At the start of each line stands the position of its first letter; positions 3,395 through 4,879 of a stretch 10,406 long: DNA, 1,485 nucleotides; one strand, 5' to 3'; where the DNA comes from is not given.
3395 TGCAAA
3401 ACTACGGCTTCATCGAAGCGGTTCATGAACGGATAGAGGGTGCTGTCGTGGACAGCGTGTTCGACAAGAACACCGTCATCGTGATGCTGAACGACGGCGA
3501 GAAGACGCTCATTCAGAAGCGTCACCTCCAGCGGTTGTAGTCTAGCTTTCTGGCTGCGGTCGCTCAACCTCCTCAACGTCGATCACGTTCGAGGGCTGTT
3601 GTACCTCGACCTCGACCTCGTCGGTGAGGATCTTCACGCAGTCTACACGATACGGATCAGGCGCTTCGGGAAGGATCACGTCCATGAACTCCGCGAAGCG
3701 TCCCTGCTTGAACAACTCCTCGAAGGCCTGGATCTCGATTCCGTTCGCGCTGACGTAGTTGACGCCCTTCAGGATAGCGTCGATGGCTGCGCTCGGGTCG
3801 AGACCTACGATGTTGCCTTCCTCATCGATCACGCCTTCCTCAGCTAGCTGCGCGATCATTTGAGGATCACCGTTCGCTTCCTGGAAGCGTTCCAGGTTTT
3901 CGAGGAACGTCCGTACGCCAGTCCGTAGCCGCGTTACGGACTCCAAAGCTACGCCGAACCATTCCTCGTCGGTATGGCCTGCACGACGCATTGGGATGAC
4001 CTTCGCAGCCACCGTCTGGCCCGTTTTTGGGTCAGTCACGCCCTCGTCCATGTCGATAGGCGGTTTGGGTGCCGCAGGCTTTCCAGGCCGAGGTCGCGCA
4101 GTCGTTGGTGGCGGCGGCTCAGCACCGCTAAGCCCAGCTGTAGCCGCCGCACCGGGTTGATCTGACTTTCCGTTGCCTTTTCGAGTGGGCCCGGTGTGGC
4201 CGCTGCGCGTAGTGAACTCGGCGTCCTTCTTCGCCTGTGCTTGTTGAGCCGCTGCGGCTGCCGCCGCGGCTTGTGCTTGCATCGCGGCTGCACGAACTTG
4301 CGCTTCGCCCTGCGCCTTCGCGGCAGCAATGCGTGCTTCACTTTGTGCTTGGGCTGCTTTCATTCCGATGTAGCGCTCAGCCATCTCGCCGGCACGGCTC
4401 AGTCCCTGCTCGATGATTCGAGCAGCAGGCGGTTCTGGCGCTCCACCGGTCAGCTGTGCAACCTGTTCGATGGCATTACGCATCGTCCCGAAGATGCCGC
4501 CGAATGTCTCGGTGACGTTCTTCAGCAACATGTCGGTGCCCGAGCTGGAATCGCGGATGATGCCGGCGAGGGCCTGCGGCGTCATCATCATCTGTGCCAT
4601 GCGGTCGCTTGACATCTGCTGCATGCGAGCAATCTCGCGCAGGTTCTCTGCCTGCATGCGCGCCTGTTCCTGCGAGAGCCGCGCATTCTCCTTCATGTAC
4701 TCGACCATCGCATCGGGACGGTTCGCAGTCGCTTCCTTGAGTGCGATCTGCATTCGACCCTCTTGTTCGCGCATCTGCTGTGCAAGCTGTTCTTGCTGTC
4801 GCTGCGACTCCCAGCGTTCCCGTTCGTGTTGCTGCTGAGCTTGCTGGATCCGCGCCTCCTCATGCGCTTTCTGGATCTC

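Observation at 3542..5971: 809-aa low-complexity protein with a ~230-residue ER/K-rich single-alpha-helix segment flanked by N- and C-terminal globular domains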

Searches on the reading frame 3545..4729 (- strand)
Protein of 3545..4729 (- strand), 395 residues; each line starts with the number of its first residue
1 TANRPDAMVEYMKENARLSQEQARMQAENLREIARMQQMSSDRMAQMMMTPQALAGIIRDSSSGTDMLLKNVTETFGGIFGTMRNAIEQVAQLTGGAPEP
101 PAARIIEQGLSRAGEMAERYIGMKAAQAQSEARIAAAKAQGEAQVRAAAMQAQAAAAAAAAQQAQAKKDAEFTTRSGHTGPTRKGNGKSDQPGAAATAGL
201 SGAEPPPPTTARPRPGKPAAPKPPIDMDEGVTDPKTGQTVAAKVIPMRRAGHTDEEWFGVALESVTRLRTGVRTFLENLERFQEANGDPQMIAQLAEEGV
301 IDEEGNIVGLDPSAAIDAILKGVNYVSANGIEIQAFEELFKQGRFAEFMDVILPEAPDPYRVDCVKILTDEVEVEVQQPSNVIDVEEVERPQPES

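Call 39: predict_structure(alignment_id=A4)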
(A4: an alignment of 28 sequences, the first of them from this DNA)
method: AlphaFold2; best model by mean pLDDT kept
length: 395 residues; sequences in the alignment: 28
mean_pLDDT: 72.4   pTM: 0.39
mean pLDDT of the five models: 72.4, 71.2, 71.1, 70.7, 66.8
residues with pLDDT >= 90: 117; 70-90: 107; 50-70: 76; < 50: 95
segments of 3 or more residues with pLDDT < 50: 60-72, 74-76, 95-100, 177-204, 209-219, 226-230, 376-382, 384-395
pLDDT, mean of each block of 10 residues (from residue 1): 68 87 84 82 63 52 45 48 57 49 59 74 81 82 83 86 84 57 41 39 46 48 48 65 54 92 97 98 95 97 96 97 95 94 95 97 96 59 47 44
secondary structure, 60 per line:
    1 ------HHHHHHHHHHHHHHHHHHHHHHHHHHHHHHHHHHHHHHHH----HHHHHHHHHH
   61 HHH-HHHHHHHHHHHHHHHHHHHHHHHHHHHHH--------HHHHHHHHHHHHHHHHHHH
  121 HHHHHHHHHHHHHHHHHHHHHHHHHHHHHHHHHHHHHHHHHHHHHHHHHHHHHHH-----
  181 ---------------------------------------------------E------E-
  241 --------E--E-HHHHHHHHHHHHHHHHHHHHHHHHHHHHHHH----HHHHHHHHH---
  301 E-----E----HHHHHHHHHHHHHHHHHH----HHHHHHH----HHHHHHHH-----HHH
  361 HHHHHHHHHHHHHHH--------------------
elements in order: H7-46 H51-63 H65-93 H102-175 H254-284 H289-297 H312-329 H334-340 H345-352 H358-375
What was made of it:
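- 4292..4711 (-): Conserved Met-rich helical middle module (M), aa ~421-560, with motifs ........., REIARMQ, MMxP, SSGxD and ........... AF2 predicts helices with pLDDT 45-87 (call 39).
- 3605..3982 (-): C-terminal six-helix acidic domain, aa ~664-789, net charge about -16. AF2 pLDDT 92-98 (call 39).
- Checked: C-terminal folded domain: aa ~665-784 at pLDDT 92-98, six helices spanning aa 668-789 (call 39).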

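Call 60: fold_search(model_id=the predicted structure, library=viral)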
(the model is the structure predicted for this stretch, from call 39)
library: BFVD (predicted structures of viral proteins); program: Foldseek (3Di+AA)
matches with E <= 10: 52; with E <= 0.001: 0
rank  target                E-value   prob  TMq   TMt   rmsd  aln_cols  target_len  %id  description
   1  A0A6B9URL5            3.5e-01  0.10  0.10  0.08  22.4       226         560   18  (no name in the UniProt tables at hand)
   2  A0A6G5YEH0            4.6e-01  0.06  0.08  0.12  31.5       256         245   15  (no name in the UniProt tables at hand)
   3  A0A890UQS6            5.2e-01  0.07  0.09  0.13  36.0       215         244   14  Uncharacterized protein [Microbacterium phage Shocker]
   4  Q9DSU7                1.7e+00  0.05  0.12  0.18  26.1       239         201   14  Uncharacterized protein [Diadromus pulchellus ascovirus 4a]
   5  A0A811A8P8            1.8e+00  0.02  0.07  0.07  31.4       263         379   11  (no name in the UniProt tables at hand)
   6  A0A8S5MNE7            2.3e+00  0.12  0.13  0.17  19.9       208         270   14  Uncharacterized protein [Myoviridae sp. ctI7W9]
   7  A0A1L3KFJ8            2.3e+00  0.05  0.10  0.13  28.8       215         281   13  (no name in the UniProt tables at hand)
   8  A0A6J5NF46            2.6e+00  0.07  0.09  0.17  12.9        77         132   12  Uncharacterized protein [uncultured Caudovirales phage]
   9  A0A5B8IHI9            2.9e+00  0.03  0.10  0.07  23.4       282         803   11  WWE domain-containing protein [Mimiviridae sp. ChoanoV1]
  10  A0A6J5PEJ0            3.3e+00  0.03  0.08  0.07  30.7       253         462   11  Uncharacterized protein [uncultured Caudovirales phage]
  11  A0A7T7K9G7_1          3.5e+00  0.02  0.10  0.04  29.8       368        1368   15  Putative replicase [Jaksystermes virus]
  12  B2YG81                3.7e+00  0.02  0.06  0.04  31.2       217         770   14  Helicase-like protein [Musca hytrovirus(isolate Musca domestica/United States/Boucias/-)]
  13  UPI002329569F         3.7e+00  0.02  0.09  0.09  31.1       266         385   10  (no name look-up for this kind of identifier)
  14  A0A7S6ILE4            4.9e+00  0.18  0.12  0.14   3.5        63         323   10  (no name in the UniProt tables at hand)
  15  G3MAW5                5.2e+00  0.03  0.09  0.21  11.0       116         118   11  Gp585 [Bacillus phage G]
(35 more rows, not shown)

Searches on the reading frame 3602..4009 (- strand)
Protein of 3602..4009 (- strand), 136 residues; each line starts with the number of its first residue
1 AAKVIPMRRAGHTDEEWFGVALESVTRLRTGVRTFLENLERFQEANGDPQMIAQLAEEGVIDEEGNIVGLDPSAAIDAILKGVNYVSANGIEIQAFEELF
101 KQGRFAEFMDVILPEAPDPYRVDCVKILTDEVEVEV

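Call 52: find_homologous_proteins(query=A5, max_evalue=0.01)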
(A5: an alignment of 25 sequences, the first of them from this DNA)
Query A5 (25 sequences) (136 aa, profile of the alignment): 1 proteins with E <= 0.01 among 2197 candidates.
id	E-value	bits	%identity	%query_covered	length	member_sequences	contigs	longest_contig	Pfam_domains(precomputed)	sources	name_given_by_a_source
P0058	6.4e-41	157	100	100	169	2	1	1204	-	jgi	jgi:hypothetical protein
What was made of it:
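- Tried and rejected: A C-domain profile through the word-indexed protein search found only a fragment of the query itself (call 52).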

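Call 59: search_protein_families(library=pfam, proteins=[window:3602-4009:-], max_evalue=1)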
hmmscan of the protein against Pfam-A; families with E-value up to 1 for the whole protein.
seq(136 aa): 0 families

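Call 76: search_solved_structures(query=A5, max_evalue=10)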
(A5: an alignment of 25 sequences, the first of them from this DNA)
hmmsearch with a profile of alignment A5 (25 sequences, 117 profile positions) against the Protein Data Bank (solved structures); distinct sequences matched with E-value up to 10: 6.
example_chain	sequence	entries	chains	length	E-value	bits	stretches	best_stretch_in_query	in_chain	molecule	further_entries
1bqb_A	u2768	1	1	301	0.33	14.2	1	54-112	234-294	PROTEIN (AUREOLYSIN)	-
4l8i_A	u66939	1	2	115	0.44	13.8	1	7-48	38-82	RSV epitope scaffold FFL_005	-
7skl_A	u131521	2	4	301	0.59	13.4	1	54-112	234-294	Zinc metalloproteinase aureolysin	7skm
4cem_A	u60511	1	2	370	0.75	13.1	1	55-101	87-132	REGULATOR OF NONSENSE TRANSCRIPTS 2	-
4j9u_E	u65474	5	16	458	1.2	12.4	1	20-71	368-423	Potassium uptake protein TrkA | Potassium transporter peripheral membrane component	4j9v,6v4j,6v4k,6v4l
3dm9_B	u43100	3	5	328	1.8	11.9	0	17-68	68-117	Signal recognition particle receptor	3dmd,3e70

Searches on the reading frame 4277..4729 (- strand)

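Call 59: search_protein_families(library=pfam, proteins=[window:4277-4729:-], max_evalue=1)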
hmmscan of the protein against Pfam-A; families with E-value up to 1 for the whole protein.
seq(151 aa): 1 family
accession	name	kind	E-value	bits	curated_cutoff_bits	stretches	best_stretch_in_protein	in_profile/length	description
PF16559.10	GIT_CC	-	0.03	14.4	28.7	0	116-135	14-33/66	GIT coiled-coil Rho guanine nucleotide exchange factor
